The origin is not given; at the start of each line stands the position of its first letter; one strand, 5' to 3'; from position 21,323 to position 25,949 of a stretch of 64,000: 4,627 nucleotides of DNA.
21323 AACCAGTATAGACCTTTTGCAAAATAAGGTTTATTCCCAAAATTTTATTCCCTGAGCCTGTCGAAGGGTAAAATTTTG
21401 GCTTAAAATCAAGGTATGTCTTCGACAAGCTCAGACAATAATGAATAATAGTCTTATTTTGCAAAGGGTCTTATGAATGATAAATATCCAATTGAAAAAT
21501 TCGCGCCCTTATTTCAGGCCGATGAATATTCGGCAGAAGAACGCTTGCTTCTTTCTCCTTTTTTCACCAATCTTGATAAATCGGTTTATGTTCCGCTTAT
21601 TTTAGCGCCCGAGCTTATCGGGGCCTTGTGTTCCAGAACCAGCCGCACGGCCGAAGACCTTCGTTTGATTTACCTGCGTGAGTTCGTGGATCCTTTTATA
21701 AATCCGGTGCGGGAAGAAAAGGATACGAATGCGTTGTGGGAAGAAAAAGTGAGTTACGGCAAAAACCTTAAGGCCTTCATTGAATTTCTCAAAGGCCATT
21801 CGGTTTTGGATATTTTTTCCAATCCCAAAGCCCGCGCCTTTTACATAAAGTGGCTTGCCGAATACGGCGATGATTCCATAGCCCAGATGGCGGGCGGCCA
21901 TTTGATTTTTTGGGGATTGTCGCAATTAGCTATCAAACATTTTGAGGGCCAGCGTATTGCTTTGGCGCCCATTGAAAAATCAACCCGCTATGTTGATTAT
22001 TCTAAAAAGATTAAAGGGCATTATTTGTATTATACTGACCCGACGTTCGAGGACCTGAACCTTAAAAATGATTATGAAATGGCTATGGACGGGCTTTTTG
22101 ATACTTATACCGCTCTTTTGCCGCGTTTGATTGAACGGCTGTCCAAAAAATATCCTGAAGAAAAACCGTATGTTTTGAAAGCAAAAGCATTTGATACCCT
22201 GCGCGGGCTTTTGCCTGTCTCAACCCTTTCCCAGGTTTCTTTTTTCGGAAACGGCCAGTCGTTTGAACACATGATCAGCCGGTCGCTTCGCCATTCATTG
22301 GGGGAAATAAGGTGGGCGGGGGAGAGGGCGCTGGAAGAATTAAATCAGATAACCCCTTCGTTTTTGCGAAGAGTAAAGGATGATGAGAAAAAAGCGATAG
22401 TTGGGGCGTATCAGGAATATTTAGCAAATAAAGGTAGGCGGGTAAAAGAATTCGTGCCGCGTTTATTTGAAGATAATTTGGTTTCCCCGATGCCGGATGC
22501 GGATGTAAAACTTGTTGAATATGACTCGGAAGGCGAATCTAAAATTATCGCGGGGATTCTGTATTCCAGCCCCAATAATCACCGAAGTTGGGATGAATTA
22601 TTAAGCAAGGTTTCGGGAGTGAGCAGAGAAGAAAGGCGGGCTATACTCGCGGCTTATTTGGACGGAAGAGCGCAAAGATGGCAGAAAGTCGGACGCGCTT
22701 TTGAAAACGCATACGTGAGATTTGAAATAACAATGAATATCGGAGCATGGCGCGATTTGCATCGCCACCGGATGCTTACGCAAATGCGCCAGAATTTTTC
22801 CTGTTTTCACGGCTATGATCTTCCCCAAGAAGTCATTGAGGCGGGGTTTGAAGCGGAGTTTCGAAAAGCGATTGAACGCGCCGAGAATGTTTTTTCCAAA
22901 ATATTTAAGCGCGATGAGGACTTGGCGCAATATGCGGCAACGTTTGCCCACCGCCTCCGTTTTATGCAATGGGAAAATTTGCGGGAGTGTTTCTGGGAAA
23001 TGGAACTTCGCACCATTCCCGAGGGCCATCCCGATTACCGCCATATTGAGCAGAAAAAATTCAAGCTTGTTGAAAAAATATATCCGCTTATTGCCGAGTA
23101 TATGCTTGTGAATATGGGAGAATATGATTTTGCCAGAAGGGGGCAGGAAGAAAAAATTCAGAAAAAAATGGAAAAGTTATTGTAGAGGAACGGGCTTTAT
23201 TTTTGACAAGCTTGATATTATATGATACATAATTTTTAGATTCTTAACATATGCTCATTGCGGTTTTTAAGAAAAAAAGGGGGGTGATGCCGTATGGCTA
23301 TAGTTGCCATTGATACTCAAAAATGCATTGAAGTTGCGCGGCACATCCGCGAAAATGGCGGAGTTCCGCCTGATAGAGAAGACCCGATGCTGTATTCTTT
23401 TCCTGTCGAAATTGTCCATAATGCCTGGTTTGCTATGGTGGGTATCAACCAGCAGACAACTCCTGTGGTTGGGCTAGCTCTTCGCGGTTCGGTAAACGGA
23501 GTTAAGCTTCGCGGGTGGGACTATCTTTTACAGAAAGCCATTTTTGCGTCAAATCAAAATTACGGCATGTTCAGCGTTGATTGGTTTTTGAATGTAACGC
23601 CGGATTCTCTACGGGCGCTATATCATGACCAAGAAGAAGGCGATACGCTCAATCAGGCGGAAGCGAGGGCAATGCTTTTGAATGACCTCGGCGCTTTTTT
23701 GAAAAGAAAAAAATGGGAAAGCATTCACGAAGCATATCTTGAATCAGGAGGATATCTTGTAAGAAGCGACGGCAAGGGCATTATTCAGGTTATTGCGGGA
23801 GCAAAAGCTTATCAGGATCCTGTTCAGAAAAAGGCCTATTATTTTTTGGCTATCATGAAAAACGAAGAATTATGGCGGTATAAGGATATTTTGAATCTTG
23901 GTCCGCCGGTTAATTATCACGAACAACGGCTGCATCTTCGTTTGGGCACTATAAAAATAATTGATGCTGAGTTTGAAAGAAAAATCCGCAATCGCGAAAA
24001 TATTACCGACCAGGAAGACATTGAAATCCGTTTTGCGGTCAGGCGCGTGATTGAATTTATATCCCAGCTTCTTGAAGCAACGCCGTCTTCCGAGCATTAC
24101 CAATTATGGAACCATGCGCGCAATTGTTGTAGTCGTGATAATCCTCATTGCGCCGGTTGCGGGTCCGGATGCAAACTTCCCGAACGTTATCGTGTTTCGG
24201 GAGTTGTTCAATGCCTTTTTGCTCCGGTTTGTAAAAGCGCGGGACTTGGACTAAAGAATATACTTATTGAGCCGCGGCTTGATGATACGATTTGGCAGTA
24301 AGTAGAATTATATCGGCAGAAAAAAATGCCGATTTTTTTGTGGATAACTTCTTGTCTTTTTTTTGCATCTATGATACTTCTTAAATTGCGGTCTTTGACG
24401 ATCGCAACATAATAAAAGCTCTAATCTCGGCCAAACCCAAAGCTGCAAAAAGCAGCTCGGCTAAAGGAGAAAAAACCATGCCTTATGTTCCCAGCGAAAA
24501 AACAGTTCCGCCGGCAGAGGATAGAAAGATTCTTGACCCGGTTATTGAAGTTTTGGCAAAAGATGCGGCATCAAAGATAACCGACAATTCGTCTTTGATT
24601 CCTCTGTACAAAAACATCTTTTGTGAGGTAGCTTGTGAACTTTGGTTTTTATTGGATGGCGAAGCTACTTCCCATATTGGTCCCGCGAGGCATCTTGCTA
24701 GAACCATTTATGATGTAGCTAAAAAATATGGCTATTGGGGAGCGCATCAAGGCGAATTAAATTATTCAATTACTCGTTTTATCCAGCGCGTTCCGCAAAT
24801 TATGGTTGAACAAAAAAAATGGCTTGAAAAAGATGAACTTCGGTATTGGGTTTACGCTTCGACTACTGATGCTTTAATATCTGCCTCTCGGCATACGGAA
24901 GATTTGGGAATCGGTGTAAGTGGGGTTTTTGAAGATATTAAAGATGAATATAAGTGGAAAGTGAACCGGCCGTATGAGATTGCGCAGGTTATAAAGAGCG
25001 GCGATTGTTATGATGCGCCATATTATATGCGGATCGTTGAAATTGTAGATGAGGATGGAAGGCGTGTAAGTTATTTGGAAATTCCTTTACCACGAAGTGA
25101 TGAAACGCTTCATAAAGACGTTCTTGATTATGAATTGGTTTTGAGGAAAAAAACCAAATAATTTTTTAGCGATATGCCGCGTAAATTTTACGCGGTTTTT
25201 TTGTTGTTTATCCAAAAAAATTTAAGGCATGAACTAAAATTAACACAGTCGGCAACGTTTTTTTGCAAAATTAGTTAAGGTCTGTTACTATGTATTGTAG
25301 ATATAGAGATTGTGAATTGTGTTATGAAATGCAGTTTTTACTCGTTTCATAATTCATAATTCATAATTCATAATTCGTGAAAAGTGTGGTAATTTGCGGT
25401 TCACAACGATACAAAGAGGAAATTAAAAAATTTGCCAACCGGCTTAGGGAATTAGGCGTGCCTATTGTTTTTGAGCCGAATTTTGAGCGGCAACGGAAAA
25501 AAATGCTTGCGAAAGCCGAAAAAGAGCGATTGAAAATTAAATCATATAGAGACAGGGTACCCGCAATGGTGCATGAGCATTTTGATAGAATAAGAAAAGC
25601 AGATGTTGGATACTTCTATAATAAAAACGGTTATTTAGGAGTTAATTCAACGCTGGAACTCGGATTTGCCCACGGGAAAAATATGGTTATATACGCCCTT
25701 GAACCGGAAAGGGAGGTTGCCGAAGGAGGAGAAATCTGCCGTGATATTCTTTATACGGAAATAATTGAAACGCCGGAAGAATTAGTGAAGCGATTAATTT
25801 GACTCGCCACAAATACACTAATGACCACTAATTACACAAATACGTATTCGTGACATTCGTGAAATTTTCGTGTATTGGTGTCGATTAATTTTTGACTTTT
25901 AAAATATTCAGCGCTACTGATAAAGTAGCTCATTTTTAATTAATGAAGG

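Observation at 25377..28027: Nucleotide-processing cluster: two NDT/Rcl-like paralogs bracketing a Nudix gene and an orphan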

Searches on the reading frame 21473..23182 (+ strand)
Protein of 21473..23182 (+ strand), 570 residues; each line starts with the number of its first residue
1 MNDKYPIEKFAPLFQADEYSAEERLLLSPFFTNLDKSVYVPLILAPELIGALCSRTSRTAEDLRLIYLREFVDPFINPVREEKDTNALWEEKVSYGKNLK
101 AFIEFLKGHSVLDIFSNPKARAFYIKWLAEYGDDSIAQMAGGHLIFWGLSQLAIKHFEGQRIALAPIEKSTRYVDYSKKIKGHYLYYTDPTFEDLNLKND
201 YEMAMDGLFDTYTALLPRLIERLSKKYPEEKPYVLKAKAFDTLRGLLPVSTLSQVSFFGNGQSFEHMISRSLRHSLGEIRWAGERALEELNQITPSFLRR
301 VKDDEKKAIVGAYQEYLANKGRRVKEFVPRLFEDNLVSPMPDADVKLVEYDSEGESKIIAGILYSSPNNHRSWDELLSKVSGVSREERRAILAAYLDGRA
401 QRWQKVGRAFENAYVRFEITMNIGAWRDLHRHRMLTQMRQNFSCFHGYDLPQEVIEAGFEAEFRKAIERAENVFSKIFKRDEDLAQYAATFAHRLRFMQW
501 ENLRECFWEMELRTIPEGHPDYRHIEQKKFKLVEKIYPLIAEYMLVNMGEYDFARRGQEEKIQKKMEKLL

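Call 6: search_protein_families(library=pfam, max_evalue=1, proteins=[window:21473-23182:+])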
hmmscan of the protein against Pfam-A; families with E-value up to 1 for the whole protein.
window:21473-23182:+ (570 aa): 2 families
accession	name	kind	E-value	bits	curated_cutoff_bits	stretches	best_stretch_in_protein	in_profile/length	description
PF02511.20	Thy1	-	1.9e-31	109.8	24.8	2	117-296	35-191/191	Thymidylate synthase complementing protein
PF13021.12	DUF3885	-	0.049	14.2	23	1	456-512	34-84/189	Domain of unknown function (DUF3885)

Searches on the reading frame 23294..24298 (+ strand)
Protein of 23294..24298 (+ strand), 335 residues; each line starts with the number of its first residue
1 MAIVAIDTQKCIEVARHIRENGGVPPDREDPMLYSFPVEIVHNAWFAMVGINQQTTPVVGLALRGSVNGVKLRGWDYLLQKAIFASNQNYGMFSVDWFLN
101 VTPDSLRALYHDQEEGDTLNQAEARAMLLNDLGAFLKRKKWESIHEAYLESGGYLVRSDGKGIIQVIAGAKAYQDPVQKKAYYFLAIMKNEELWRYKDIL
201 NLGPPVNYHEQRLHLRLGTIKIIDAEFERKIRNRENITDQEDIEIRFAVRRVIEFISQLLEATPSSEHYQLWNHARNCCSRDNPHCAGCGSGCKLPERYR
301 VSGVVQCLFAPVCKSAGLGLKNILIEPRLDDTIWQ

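Call 6: search_protein_families(library=pfam, max_evalue=1, proteins=[window:23294-24298:+])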
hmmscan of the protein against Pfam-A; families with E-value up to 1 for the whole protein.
window:23294-24298:+ (335 aa): 1 family
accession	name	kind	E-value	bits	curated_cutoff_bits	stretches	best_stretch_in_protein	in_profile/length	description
PF01239.28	PPTA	-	0.36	11.1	29.5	0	266-281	16-31/32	Protein prenyltransferase alpha subunit repeat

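Call 10: search_protein_families(library=ncbifam, max_evalue=1, proteins=[window:23294-24298:+])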
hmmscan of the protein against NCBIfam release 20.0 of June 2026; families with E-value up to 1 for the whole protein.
window:23294-24298:+ (335 aa): 0 families

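Call 11: search_protein_families(library=phrogs, max_evalue=1, proteins=[window:23294-24298:+])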
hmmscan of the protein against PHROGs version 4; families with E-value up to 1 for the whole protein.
window:23294-24298:+ (335 aa): 0 families

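Call 12: search_protein_families(library=padloc, max_evalue=1, proteins=[window:23294-24298:+])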
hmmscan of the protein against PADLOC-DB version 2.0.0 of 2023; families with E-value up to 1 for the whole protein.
window:23294-24298:+ (335 aa): 0 families

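Call 77: search_solved_structures(query=window:23294-24298:+, max_evalue=10)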
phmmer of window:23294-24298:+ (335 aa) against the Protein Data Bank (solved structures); distinct sequences matched with E-value up to 10: 2.
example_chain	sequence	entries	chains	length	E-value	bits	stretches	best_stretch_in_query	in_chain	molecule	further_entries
1toc_R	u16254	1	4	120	0.61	12.5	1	282-319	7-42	ORNITHODORIN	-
6c0d_A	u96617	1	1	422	1.6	11.1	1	101-174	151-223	Amidase, hydantoinase/carbamoylase family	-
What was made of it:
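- Tried and rejected: p335 (23294-24301) was suspected to be a glycosylase-like protein, but no Pfam or PDB hit supports this (calls 6, 77).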

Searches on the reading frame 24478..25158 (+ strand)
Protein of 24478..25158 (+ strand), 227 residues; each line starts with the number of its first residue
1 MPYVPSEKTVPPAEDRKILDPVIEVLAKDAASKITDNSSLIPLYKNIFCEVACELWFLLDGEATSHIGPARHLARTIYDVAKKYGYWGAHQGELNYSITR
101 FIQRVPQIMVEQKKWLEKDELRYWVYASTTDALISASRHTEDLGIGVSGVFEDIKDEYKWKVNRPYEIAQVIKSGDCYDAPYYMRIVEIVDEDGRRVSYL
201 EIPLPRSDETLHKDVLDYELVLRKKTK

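Call 6: search_protein_families(library=pfam, max_evalue=1, proteins=[window:24478-25158:+])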
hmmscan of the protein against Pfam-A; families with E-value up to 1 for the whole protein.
window:24478-25158:+ (227 aa): 4 families
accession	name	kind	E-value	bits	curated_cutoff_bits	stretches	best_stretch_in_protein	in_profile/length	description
PF21840.1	DUF6899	-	1.4e-09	38.9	27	1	1-176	1-84/85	Domain of unknown function (DUF6899)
PF04441.18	Pox_VERT_large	-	0.082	11.6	25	1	90-157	83-150/697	Poxvirus early transcription factor (VETF), large subunit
PF21345.3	PcRGLX_2nd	-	0.1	12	23.5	1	82-133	246-297/360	PcRGLX-like protein central beta sandwich domain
PF15069.11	FAM163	-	0.17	12.7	28.3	1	167-202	90-125/164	FAM163 family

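Call 10: search_protein_families(library=ncbifam, max_evalue=1, proteins=[window:24478-25158:+])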
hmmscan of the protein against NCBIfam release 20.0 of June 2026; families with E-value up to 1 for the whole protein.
window:24478-25158:+ (227 aa): 0 families

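Call 11: search_protein_families(library=phrogs, max_evalue=1, proteins=[window:24478-25158:+])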
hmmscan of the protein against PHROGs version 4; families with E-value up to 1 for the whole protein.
window:24478-25158:+ (227 aa): 2 families
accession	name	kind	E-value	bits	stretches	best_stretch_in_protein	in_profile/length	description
phrog_1898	-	lysis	0.092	13.6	1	103-191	39-128/147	lysis determining protein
phrog_5316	-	unknown function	0.18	12.7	1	92-116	28-51/70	-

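Call 12: search_protein_families(library=padloc, max_evalue=1, proteins=[window:24478-25158:+])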
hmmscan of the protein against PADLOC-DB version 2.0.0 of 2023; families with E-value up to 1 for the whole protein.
window:24478-25158:+ (227 aa): 0 families

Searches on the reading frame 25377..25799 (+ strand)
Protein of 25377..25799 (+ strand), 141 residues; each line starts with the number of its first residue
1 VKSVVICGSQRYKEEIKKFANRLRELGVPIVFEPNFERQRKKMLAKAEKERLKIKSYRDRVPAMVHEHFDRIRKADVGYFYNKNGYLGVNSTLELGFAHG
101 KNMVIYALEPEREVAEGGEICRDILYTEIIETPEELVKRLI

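Call 6: search_protein_families(library=pfam, max_evalue=1, proteins=[window:25377-25799:+])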
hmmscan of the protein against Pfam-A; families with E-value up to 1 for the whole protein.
window:25377-25799:+ (141 aa): 5 families
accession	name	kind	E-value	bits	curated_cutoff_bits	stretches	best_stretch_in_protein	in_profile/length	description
PF11262.13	Tho2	-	0.096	12.3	23.1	1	7-70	22-79/305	Transcription factor/nuclear export subunit protein 2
PF05014.21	Nuc_deoxyrib_tr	-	0.13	12.8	28.8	1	11-113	12-101/117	Nucleoside 2-deoxyribosyltransferase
PF08678.16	Rsbr_N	-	0.17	12.4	27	1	8-71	51-116/130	Rsbr N terminal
PF11074.14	DUF2779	-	0.21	12.3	23.3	1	13-59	55-102/126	Domain of unknown function(DUF2779)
PF02016.21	Peptidase_S66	-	0.21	12.2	25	1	10-53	13-55/121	LD-carboxypeptidase N-terminal domain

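Call 10: search_protein_families(library=ncbifam, max_evalue=1, proteins=[window:25377-25799:+])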
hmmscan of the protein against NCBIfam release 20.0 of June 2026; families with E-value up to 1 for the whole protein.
window:25377-25799:+ (141 aa): 0 families

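Call 11: search_protein_families(library=phrogs, max_evalue=1, proteins=[window:25377-25799:+])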
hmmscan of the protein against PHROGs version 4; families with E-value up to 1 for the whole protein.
window:25377-25799:+ (141 aa): 0 families

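Call 12: search_protein_families(library=padloc, max_evalue=1, proteins=[window:25377-25799:+])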
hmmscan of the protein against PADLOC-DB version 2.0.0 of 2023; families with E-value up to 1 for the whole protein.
window:25377-25799:+ (141 aa): 0 families

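Call 15: search_solved_structures(query=window:25377-25799:+, max_evalue=10)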
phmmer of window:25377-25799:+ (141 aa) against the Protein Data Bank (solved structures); distinct sequences matched with E-value up to 10: 4.
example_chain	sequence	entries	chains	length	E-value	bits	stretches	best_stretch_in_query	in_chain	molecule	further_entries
3u0w_H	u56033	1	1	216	0.51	13.5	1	57-127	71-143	Fab Heavy Chain, Ig gamma-1 chain C region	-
3nzh_H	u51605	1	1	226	0.77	12.9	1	53-127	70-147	5F6 HEAVY CHAIN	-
7nyw_E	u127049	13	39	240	0.93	12.7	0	9-36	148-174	Chromosome partition protein MukE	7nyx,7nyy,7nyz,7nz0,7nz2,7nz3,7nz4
9q1z_A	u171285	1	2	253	2.3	11.4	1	51-127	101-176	1C02 Fab Heavy chain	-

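Call 23: list_cluster_members(proteins=[P0018, window:25377-25799:+, window:26675-27430:+])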
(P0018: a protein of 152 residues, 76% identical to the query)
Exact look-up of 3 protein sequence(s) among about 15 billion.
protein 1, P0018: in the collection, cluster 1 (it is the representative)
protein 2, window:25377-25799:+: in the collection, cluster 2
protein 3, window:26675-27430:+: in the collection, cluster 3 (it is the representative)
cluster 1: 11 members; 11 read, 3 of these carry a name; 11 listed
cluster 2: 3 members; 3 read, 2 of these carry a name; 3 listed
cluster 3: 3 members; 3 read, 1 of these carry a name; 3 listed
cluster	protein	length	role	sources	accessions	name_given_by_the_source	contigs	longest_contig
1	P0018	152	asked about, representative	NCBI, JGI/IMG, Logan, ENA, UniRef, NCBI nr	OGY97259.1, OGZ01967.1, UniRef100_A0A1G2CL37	MAG: hypothetical protein A2128_02365 [Candidatus Liptonbacteria bacterium GWC1_60_9] | CD-NTase-associated protein 12/Pycsar effector protein TIR domain-containing protein n=2 ...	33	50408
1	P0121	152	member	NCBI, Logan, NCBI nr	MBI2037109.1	MAG: hypothetical protein HYT14_02000 [Candidatus Liptonbacteria bacterium] | hypothetical protein [Candidatus Liptonbacteria bacterium]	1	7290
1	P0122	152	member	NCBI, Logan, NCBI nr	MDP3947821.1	MAG: hypothetical protein Q8Q41_04000 [bacterium] | hypothetical protein [bacterium]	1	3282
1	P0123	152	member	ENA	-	-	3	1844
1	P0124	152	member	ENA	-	-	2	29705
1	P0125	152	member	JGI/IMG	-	-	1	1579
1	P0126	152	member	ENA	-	-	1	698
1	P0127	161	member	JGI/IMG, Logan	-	-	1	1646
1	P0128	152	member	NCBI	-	-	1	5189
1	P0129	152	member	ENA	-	-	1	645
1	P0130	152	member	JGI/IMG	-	-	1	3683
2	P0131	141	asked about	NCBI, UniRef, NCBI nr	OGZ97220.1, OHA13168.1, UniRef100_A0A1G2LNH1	MAG: hypothetical protein A3G49_02275 [Candidatus Sungbacteria bacterium ... | MazG nucleotide pyrophosphohydrolase n=1 Tax=Candidatus Sungbacteria bacterium ... | MAG: hypothetical protein A3D41_00225 [Candidatus Sungbacteria bacterium ...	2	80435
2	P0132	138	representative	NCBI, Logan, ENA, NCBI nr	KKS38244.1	MAG: hypothetical protein UV01_C0004G0046 [Parcubacteria group bacterium ...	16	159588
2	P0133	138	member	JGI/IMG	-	-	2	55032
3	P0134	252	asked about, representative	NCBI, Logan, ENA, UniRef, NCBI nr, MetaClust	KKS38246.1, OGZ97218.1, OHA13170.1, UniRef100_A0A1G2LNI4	MAG: hypothetical protein A3G49_02285 [Candidatus Sungbacteria bacterium ... | Uncharacterized protein n=1 Tax=Candidatus Sungbacteria bacterium ... | MAG: hypothetical protein UV01_C0004G0048 [Parcubacteria group bacterium ...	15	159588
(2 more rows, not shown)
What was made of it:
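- UniRef labels a parB homolog 'CD-NTase-associated protein 12/Pycsar effector TIR domain-containing' (call 23).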

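Call 31: find_homologous_proteins(query=window:25377-25799:+, max_evalue=0.001)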
Query window:25377-25799:+ (141 aa): 283 proteins with E <= 0.001 among 298 candidates; the best 120 are listed.
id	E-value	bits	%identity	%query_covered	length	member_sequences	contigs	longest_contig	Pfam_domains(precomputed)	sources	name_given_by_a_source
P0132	5.7e-85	300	99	98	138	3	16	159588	-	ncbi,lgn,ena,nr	ncbi:MAG: hypothetical protein UV01_C0004G0046 [Parcubacteria group bacterium GW2011_GWA2_42_14]|nr:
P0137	4.6e-78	278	89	100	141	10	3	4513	-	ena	-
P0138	7.7e-78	277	89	100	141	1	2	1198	-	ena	-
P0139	3.4e-77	275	89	100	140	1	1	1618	-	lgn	-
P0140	7.8e-77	274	89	100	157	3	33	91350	-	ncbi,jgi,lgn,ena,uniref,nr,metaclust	ncbi:MAG: hypothetical protein A3A28_04820 [Candidatus Sungbacteria bacterium RIFCSPLOWO2_01_FULL_47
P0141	4.3e-76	271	85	100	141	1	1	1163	-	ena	-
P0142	4.5e-76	271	88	100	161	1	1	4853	-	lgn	-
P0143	5.4e-76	271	87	100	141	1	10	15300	-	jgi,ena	-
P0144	6.3e-76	271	86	100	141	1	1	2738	-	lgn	-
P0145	1.5e-75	269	84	100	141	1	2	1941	-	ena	-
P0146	5.1e-75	268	88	100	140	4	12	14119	-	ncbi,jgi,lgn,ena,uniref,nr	ncbi:MAG: hypothetical protein A2934_02040 [Candidatus Sungbacteria bacterium RIFCSPLOWO2_01_FULL_47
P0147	6.2e-75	267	84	100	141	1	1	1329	-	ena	-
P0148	1.1e-74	267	86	99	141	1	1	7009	-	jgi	-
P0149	2.3e-74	266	84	100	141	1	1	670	-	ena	-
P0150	2.5e-74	265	84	100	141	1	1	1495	-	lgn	-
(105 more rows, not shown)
